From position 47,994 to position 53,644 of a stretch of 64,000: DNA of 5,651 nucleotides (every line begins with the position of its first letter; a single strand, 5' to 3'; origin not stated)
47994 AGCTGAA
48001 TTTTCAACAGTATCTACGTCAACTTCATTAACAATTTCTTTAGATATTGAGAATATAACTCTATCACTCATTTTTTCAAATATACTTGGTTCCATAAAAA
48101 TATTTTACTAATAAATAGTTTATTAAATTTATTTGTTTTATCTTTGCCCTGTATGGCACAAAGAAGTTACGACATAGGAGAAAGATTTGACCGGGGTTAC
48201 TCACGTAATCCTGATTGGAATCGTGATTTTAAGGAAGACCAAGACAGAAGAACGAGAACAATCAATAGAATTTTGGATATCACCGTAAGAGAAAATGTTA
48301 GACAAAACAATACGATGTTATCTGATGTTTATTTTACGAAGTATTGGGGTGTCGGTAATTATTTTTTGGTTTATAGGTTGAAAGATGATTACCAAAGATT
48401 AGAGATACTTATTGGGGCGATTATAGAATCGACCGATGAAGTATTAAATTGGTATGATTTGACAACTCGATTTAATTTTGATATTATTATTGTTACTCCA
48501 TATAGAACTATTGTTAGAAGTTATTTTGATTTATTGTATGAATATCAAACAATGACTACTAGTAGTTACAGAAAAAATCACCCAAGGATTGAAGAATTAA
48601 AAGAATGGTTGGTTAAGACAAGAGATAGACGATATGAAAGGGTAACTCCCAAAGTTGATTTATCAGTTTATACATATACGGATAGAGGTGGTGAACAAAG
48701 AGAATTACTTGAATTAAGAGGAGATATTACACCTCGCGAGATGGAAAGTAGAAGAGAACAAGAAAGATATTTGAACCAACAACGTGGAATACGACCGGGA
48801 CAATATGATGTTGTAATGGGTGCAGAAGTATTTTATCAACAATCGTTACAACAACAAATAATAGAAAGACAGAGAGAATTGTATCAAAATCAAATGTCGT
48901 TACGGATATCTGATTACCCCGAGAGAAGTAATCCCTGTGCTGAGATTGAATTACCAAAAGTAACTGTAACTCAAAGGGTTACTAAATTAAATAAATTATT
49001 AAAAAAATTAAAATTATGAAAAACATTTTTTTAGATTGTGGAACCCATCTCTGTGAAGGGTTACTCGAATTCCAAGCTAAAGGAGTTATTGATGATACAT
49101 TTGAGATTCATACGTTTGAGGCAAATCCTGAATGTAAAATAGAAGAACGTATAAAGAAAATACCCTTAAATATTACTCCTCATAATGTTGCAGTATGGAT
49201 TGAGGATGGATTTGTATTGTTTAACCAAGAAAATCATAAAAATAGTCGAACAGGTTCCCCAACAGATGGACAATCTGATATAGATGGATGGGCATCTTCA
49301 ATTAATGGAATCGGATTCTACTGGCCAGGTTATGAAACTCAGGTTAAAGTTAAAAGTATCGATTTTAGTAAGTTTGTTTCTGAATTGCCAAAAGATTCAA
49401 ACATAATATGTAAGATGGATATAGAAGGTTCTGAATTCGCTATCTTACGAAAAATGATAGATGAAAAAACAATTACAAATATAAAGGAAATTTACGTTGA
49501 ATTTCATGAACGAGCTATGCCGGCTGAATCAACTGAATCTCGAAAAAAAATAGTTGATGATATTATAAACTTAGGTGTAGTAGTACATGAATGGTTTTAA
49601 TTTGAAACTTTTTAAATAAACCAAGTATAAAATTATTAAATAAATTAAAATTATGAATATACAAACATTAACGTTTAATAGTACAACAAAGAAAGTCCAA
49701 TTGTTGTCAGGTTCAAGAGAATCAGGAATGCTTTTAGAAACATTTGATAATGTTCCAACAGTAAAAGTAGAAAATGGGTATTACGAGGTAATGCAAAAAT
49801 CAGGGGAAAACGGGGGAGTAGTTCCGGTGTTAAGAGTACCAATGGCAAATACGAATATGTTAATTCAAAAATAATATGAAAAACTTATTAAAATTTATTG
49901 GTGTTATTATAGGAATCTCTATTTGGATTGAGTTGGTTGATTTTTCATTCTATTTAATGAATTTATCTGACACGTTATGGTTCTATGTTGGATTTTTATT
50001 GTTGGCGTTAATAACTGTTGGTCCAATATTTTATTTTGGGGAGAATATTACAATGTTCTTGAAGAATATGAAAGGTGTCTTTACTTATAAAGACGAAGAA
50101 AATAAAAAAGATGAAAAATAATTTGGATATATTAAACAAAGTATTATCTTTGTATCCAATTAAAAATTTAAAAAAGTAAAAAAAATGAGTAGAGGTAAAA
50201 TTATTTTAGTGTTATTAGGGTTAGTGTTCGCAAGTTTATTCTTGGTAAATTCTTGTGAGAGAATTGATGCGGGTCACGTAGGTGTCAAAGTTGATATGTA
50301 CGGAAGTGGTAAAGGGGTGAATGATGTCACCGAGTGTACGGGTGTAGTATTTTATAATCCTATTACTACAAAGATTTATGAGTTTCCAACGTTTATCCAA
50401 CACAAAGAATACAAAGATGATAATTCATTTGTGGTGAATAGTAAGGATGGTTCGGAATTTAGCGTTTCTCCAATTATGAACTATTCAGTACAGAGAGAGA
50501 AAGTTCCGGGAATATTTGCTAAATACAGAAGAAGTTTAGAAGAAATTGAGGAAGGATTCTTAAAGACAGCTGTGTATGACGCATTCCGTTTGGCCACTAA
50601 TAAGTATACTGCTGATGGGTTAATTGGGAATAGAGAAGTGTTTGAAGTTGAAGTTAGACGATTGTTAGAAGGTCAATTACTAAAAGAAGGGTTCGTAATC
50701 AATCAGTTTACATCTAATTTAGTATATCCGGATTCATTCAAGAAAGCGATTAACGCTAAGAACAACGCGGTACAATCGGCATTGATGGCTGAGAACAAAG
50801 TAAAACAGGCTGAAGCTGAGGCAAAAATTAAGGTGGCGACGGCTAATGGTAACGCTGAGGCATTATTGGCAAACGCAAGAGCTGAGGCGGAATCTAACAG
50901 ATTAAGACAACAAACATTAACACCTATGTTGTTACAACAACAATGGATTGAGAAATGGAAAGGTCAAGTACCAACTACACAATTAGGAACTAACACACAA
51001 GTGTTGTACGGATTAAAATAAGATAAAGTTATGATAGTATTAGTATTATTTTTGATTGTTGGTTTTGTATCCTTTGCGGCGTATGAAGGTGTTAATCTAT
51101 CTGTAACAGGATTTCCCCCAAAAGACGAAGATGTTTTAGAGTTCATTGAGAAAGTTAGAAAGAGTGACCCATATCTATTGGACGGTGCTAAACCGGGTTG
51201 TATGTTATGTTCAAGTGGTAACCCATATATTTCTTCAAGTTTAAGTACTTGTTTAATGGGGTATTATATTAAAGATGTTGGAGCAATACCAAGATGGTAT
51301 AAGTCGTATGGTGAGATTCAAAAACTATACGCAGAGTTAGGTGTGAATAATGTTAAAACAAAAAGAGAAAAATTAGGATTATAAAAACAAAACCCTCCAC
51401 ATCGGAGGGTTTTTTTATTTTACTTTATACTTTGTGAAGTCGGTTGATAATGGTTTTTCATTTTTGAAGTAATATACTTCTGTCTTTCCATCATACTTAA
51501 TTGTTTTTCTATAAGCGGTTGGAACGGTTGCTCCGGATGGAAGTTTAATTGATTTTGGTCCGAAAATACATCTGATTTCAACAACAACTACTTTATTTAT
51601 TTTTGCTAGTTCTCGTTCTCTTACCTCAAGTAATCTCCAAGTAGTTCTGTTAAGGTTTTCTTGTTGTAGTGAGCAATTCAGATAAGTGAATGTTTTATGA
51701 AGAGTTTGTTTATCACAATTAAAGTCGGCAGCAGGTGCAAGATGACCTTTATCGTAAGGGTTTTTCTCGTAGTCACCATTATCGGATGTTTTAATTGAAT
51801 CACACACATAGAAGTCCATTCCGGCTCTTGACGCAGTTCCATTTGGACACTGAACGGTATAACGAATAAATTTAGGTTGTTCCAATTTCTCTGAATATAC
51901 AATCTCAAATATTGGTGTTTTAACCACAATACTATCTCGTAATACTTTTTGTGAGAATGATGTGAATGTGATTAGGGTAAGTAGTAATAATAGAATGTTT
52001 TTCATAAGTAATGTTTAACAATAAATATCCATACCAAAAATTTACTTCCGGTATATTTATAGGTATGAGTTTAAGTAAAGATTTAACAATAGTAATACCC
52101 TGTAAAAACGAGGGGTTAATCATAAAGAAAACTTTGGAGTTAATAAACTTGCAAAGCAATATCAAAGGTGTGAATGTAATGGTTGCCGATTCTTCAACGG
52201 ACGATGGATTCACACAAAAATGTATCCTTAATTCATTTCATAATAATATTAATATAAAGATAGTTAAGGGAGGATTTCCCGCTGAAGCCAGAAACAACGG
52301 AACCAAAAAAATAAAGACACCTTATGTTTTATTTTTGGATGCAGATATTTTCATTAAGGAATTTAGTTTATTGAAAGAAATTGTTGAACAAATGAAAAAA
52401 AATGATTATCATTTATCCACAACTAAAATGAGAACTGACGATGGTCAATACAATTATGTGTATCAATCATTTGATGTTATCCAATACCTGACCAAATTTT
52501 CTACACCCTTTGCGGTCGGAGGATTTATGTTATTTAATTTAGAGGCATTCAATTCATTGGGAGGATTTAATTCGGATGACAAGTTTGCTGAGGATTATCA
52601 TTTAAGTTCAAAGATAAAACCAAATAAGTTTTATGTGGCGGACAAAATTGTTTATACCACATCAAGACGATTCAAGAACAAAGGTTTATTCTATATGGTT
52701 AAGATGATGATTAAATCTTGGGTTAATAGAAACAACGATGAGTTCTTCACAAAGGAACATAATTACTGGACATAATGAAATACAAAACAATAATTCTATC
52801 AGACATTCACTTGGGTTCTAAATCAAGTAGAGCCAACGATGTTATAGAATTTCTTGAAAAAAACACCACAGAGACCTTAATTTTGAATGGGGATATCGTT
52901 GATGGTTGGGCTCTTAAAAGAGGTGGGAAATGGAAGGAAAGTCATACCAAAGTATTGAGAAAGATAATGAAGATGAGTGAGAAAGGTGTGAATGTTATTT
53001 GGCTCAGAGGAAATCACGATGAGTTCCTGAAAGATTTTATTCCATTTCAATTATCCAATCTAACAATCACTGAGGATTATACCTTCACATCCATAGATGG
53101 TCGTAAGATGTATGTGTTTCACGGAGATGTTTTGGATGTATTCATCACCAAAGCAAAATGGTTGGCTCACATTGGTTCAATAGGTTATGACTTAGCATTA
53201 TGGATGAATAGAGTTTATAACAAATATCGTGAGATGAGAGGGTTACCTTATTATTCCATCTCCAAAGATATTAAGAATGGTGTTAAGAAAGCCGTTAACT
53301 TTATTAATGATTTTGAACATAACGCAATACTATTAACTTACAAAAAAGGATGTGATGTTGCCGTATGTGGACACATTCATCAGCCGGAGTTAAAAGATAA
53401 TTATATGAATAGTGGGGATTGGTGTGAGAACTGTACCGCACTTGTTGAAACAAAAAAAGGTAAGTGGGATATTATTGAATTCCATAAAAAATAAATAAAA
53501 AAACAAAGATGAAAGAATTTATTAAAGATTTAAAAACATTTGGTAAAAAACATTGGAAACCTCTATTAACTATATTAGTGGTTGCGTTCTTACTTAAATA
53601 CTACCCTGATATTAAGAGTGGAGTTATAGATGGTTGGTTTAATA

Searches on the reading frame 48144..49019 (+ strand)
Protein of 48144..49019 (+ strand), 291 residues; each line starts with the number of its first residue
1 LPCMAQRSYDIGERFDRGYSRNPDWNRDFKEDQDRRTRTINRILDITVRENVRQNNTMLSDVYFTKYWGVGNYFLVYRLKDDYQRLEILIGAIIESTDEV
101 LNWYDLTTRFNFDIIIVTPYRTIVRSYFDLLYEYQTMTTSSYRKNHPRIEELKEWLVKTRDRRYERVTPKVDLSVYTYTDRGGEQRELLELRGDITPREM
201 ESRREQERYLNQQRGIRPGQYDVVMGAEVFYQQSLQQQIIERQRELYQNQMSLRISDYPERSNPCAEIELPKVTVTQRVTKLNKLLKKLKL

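Call 21: search_protein_families(library=pfam, proteins=[window:48144-49019:+], max_evalue=1)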
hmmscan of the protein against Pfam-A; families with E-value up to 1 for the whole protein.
window:48144-49019:+ (291 aa): 1 family
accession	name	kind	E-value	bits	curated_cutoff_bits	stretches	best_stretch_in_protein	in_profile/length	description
PF06593.17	RBDV_coat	-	0.087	12.7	32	1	226-288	7-71/287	Raspberry bushy dwarf virus coat protein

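Call 39: search_protein_families(library=phrogs, proteins=[window:48144-49019:+], max_evalue=0.001)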
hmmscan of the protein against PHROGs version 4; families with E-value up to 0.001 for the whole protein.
window:48144-49019:+ (291 aa): 0 families

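Call 40: search_protein_families(library=ncbifam, proteins=[window:48144-49019:+], max_evalue=0.01)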
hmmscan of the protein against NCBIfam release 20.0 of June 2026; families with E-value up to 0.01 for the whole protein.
window:48144-49019:+ (291 aa): 0 families

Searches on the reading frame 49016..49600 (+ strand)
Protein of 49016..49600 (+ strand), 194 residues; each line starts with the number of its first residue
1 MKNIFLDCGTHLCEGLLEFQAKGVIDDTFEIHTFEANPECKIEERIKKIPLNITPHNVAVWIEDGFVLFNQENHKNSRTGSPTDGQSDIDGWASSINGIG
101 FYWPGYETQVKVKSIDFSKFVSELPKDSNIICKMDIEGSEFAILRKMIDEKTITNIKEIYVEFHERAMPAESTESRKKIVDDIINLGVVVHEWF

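Call 21: search_protein_families(library=pfam, proteins=[window:49016-49600:+], max_evalue=1)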
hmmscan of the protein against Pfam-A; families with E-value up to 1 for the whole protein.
window:49016-49600:+ (194 aa): 1 family
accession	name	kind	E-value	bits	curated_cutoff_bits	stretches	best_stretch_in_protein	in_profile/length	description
PF05050.19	Methyltransf_21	-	3.1e-11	44.1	22.7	1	25-169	20-153/173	Methyltransferase FkbM domain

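Call 39: search_protein_families(library=phrogs, proteins=[window:49016-49600:+], max_evalue=0.001)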
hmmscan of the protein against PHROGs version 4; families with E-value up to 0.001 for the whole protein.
window:49016-49600:+ (194 aa): 1 family
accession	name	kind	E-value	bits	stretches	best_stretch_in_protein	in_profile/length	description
phrog_8156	-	other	4.6e-05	23.8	1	5-169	54-195/244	methyltransferase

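Call 40: search_protein_families(library=ncbifam, proteins=[window:49016-49600:+], max_evalue=0.01)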
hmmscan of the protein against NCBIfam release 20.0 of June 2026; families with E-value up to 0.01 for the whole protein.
window:49016-49600:+ (194 aa): 1 family
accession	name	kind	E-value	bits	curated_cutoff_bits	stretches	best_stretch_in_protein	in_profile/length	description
TIGR01444.1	fkbM_fam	subfamily_domain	1.1e-13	51.9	37.7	1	20-164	15-143/143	FkbM family methyltransferase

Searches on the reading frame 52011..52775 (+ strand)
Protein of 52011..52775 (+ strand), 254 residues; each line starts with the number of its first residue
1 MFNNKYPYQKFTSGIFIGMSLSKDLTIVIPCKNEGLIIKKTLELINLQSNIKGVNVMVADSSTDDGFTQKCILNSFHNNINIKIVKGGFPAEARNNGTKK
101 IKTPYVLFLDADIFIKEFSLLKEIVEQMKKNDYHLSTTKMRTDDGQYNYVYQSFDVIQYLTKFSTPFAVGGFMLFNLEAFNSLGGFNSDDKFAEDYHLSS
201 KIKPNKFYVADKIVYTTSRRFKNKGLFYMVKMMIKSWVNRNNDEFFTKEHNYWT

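Call 21: search_protein_families(library=pfam, proteins=[window:52011-52775:+], max_evalue=1)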
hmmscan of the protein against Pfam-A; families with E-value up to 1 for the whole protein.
window:52011-52775:+ (254 aa): 7 families
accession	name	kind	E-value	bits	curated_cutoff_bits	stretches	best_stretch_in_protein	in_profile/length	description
PF00535.33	Glycos_transf_2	-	1.8e-14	54.5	23.3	1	26-183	1-167/168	Glycosyl transferase family 2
PF13506.12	Glyco_transf_21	-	1e-07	32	21.7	1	96-209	24-144/174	Glycosyl transferase family 21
PF13632.12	Glyco_trans_2_3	-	4.1e-05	23.9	27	1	105-203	1-107/198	Glycosyl transferase family group 2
PF10111.15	Glyco_tranf_2_2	-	4.2e-05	23.6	27.3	1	27-203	2-200/276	Glycosyltransferase like family 2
PF13641.12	Glyco_tranf_2_3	-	0.0001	22.9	27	1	25-212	3-207/230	Glycosyltransferase like family 2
PF13712.12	Glyco_tranf_2_5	-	0.0004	20.6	27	1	91-131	42-82/210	Glycosyltransferase like family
PF02709.20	Glyco_transf_7C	-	0.1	12.7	23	0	163-189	14-40/78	N-terminal domain of galactosyltransferase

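Call 39: search_protein_families(library=phrogs, proteins=[window:52011-52775:+], max_evalue=0.001)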
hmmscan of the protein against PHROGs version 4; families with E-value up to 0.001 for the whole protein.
window:52011-52775:+ (254 aa): 3 families
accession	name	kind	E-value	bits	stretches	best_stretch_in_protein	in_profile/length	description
phrog_22088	-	unknown function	4.4e-06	26.9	1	23-134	60-174/377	-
phrog_841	-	moron, auxiliary metabolic gene and host takeover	3.4e-05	24.5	1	23-232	2-212/309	GtrB-like O-antigen conversion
phrog_3692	-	moron, auxiliary metabolic gene and host takeover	5.7e-05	24.4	1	25-202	4-170/205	glycosyltransferase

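Call 40: search_protein_families(library=ncbifam, proteins=[window:52011-52775:+], max_evalue=0.01)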
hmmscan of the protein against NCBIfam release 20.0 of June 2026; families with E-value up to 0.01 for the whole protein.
window:52011-52775:+ (254 aa): 11 families
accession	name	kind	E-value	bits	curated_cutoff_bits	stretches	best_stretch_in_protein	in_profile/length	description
TIGR04283.1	glyco_like_mftF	equivalog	5.9e-15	55.5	182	1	25-233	1-201/221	TIGR04283 family arsenosugar biosynthesis glycosyltransferase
TIGR04440.1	glyco_TIGR04440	domain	6.2e-09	35.9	70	1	25-134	2-113/215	TIGR00180 family glycosyltransferase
NF047683.1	TeichurnBiosyTuaG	equivalog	1.5e-08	34.6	400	1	23-140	6-123/252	teichuronic acid biosynthesis protein TuaG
TIGR03965.1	mycofact_glyco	equivalog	5.1e-08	32.2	280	1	22-128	73-179/467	mycofactocin biosynthesis glycosyltransferase MftF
TIGR03469.1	HpnB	hypoth_equivalog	2e-07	30.4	379.25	1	24-209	45-253/386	hopene-associated glycosyltransferase HpnB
TIGR03937.1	PgaC_IcaA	equivalog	2.2e-07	30.2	422.3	1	23-132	45-154/407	poly-beta-1,6-N-acetyl-D-glucosamine synthase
NF041875.1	EPS_EpsD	equivalog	2.5e-07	30.4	370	1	25-154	1-131/325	exopolysaccharide biosynthesis glycosyltransferase EpsD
NF007482.0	PRK10073.1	equivalog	2.1e-05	23.7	423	1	20-133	3-115/334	glycosyltransferase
NF038299.1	EPS_HpsN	equivalog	0.00037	19.6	425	1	25-122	3-101/317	hormogonium polysaccharide biosynthesis glycosyltransferase HpsN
NF050050.1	ProtGlycPglI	equivalog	0.001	18.5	500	1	25-136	4-116/306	GalNAc(5)-diNAcBac-PP-undecaprenol beta-1,3-glucosyltransferase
NF053846.1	glyco_with_XrtP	equivalog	0.0048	15.6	520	1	25-91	43-106/440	XrtP-associated glycosyltransferase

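Call 41: find_related_loci(query=window:52011-52775:+, collection=viral_contigs, flank=10000)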
Query window:52011-52775:+ (254 aa) in viral_contigs; peptide patterns used: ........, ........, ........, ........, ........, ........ (x = any residue, [..] = any of these).
21 stretches matched a pattern; 12 encode a relative of the query (tblastn E <= 1e-3); 12 distinct loci.
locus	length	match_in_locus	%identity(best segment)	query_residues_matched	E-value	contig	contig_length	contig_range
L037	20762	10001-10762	91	1-254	4e-158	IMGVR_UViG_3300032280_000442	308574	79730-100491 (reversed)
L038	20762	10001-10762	89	1-254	1e-154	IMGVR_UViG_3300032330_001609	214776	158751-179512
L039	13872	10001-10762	88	1-254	2e-153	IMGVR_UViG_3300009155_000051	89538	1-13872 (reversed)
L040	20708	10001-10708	91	19-254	2e-145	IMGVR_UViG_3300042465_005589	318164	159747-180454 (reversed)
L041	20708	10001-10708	91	19-254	2e-145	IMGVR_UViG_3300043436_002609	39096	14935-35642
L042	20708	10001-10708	90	19-254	3e-144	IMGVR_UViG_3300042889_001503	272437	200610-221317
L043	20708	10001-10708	89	19-254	3e-143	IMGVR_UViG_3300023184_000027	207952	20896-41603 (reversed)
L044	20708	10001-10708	89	19-254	9e-142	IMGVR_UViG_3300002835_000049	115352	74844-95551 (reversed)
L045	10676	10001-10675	90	19-243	2e-135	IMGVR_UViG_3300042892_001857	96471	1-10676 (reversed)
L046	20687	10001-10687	63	25-253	1e-97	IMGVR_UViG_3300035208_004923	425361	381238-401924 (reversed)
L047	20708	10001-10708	90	19-254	3e-144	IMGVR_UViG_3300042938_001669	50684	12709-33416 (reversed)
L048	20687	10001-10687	63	25-253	1e-97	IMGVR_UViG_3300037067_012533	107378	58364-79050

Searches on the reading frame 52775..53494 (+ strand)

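Call 21: search_protein_families(library=pfam, proteins=[window:52775-53494:+], max_evalue=1)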
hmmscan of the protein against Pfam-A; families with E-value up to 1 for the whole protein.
window:52775-53494:+ (239 aa): 2 families
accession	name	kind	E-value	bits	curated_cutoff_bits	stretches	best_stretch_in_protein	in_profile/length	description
PF00149.33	Metallophos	-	2.9e-14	54.4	21.5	1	4-204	2-191/191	Calcineurin-like phosphoesterase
PF12850.12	Metallophos_2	-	1.5e-09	38.5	27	2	5-118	3-90/154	Calcineurin-like phosphoesterase superfamily domain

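Call 39: search_protein_families(library=phrogs, proteins=[window:52775-53494:+], max_evalue=0.001)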
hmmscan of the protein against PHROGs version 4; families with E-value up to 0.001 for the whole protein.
window:52775-53494:+ (239 aa): 6 families
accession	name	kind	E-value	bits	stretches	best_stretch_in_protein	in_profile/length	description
phrog_1649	-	other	1.8e-09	37.7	1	2-89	35-111/308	metallo-phosphoesterase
phrog_7339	-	DNA, RNA and nucleotide metabolism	2.2e-09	38.1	1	3-205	30-202/263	DNA repair exonuclease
phrog_20114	-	other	1.7e-05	26.2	1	2-101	2-89/131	phosphoesterase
phrog_547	-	other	5.5e-05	23.4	0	53-116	90-146/245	phosphoesterase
phrog_100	-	DNA, RNA and nucleotide metabolism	0.0004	19.9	0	1-87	27-120/989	SbcD-like subunit of palindrome specific endonuclease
phrog_7158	-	unknown function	0.00044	20.1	0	5-83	224-311/554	-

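Call 40: search_protein_families(library=ncbifam, proteins=[window:52775-53494:+], max_evalue=0.01)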
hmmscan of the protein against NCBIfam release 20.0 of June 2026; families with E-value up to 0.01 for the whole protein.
window:52775-53494:+ (239 aa): 9 families
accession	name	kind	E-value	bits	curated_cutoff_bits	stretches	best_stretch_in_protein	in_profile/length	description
NF003743.0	PRK05340.1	equivalog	2.8e-13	49.6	134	1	4-219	3-223/242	UDP-2,3-diacylglucosamine diphosphatase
TIGR00040.1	yfcE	subfamily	1e-09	38.7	56.25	1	4-140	2-109/158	YfcE family phosphodiesterase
TIGR01854.1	lipid_A_lpxH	equivalog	1.6e-09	37.4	190.35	1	6-122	2-118/231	UDP-2,3-diacylglucosamine diphosphatase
NF003118.0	PRK04036.1-3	equivalog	3.4e-08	32.9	445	1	4-128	227-374/481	DNA-directed DNA polymerase II small subunit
NF006988.0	PRK09453.1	equivalog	3.1e-06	27.2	117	1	4-120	2-108/183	phosphodiesterase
TIGR00024.1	SbcD_rel_arch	hypoth_equivalog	1.7e-05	24.7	115.2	1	24-122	51-129/224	putative phosphoesterase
TIGR04123.1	P_estr_lig_assc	hypoth_equivalog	5.8e-05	22.6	150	0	22-86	40-112/207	ligase-associated DNA damage response endonuclease PdeM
TIGR03729.1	acc_ester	subfamily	7e-05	22.3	148.25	0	7-97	4-86/239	putative phosphoesterase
TIGR00619.1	sbcd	subfamily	0.0076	16.1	77.65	0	5-83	3-87/252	exonuclease subunit SbcD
